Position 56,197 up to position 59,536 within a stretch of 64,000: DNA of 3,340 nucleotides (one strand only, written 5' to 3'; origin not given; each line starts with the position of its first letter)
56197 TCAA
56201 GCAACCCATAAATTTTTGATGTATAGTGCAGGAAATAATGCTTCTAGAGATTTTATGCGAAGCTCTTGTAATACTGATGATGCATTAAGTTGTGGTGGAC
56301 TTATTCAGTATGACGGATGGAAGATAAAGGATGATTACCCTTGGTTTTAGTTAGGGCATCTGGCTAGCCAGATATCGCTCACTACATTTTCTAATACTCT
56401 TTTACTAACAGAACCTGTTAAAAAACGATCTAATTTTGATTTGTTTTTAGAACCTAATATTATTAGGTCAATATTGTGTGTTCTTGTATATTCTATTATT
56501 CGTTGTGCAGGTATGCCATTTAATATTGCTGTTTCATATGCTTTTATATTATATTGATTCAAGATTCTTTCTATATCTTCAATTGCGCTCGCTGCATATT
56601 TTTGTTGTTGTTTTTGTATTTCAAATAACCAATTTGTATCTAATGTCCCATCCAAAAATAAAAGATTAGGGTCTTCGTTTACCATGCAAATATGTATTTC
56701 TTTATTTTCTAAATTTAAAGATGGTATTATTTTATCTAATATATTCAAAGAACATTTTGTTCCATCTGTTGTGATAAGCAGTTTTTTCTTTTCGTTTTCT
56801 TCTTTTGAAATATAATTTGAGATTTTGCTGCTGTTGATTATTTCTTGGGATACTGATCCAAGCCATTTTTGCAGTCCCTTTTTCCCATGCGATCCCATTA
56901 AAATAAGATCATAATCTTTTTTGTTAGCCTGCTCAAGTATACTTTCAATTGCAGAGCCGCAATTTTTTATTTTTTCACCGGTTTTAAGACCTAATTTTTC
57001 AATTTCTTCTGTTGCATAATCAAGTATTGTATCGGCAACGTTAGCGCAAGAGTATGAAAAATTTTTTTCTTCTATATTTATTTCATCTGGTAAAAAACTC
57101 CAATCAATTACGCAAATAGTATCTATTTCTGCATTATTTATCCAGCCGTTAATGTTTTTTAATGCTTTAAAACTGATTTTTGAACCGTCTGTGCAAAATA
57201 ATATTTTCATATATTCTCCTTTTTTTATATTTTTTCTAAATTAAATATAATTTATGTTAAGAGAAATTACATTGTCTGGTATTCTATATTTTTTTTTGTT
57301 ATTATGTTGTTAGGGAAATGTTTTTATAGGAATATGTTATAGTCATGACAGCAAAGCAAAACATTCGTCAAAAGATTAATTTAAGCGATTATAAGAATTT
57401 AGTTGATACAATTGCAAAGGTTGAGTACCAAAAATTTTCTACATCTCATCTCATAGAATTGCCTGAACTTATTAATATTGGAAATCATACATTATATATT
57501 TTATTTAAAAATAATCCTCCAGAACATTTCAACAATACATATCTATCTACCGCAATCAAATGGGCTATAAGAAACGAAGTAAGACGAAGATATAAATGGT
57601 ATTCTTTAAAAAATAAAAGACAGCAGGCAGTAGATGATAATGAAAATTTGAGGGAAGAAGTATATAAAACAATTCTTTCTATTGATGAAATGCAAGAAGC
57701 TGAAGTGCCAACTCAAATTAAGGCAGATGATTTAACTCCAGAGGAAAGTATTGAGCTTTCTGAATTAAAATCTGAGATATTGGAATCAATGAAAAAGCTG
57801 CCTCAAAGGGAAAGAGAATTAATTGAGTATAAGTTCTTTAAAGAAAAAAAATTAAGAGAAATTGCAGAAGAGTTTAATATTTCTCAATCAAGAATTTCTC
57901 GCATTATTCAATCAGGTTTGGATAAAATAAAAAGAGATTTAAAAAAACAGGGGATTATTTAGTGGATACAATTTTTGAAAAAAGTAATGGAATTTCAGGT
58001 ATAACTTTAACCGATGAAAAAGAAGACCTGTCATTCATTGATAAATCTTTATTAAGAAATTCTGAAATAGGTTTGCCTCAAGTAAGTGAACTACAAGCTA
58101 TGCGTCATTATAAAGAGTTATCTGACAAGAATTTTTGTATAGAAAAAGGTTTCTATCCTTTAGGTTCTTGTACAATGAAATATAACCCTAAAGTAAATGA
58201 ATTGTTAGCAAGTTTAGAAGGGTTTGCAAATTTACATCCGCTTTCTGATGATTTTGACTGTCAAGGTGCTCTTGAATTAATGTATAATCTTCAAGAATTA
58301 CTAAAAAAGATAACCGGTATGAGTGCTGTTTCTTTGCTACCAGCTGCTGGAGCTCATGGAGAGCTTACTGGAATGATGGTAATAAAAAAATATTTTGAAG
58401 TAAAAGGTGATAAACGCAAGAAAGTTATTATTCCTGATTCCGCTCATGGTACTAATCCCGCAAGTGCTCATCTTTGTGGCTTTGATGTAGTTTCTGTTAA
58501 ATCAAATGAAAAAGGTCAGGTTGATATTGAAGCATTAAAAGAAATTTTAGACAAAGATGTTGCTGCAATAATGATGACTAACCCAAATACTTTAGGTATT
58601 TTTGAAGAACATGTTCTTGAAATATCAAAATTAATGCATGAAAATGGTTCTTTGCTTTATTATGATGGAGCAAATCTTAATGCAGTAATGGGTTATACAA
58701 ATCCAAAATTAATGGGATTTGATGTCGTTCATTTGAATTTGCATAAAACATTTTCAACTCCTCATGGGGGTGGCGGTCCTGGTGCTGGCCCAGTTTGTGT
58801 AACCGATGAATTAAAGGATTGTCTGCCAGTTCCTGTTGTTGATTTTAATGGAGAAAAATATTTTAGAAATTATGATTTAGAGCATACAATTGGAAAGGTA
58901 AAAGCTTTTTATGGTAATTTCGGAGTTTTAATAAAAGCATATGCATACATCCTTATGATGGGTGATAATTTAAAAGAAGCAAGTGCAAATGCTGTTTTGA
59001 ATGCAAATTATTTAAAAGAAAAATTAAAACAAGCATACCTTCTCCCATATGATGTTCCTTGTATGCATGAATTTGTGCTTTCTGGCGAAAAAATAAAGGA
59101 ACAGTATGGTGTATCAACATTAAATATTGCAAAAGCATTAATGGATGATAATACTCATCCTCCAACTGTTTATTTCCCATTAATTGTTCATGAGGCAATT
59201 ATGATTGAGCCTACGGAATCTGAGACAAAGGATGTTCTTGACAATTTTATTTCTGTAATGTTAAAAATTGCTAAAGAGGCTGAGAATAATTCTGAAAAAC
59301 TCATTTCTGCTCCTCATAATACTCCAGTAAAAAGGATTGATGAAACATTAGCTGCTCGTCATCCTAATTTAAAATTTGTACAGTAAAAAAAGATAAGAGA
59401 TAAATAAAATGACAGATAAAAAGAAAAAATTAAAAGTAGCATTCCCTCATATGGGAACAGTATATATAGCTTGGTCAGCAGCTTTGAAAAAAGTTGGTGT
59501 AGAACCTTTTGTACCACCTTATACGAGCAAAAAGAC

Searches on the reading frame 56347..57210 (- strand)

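Call 13: search_protein_families(library=pfam, proteins=[window:56347-57210:-], max_evalue=0.01)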
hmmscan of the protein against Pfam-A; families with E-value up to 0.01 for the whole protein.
window:56347-57210:- (287 aa): 1 family
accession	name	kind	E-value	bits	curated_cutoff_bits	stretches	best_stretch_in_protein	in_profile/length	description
PF00582.32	Usp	-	1.9e-32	113.2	24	2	142-282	3-139/141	Universal stress protein family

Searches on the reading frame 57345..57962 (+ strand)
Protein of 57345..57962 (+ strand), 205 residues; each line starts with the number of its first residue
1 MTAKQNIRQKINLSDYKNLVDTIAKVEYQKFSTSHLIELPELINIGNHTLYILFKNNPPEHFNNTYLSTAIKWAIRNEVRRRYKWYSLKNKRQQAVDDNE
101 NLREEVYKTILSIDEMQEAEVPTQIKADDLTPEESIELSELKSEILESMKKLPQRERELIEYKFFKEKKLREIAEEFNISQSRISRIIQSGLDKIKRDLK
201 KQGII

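Call 13: search_protein_families(library=pfam, proteins=[window:57345-57962:+], max_evalue=0.01)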
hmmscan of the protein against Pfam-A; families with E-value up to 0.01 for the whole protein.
window:57345-57962:+ (205 aa): 3 families
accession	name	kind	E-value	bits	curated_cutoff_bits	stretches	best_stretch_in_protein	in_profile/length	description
PF04545.22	Sigma70_r4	-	5.5e-13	48.7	24.1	1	149-196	2-49/50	Sigma-70, region 4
PF08281.18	Sigma70_r4_2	-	6.4e-08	32.6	25.7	1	144-192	3-51/54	Sigma-70, region 4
PF07638.17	Sigma70_ECF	-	0.0011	19.3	21.1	1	133-190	118-174/185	ECF sigma factor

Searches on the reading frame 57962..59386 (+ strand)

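Call 13: search_protein_families(library=pfam, proteins=[window:57962-59386:+], max_evalue=0.01)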
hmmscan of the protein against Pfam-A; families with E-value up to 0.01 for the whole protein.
window:57962-59386:+ (474 aa): 5 families
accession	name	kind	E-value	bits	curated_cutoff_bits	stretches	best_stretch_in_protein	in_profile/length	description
PF21478.3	GcvP2_C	-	8e-26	90.8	27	1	340-450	1-112/122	Glycine dehydrogenase, C-terminal domain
PF02347.22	GDC-P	-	6e-13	48.9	26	1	39-293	46-288/429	Glycine cleavage system P-protein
PF00266.25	Aminotran_5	-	1.9e-08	34.1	21.5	1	139-269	76-207/371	Aminotransferase class-V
PF01212.27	Beta_elim_lyase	-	9.5e-06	25.6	27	1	106-270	33-207/288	Beta-eliminating lyase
PF00155.27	Aminotran_1_2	-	3.3e-05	23.7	19.7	1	99-244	40-194/361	Aminotransferase class I and II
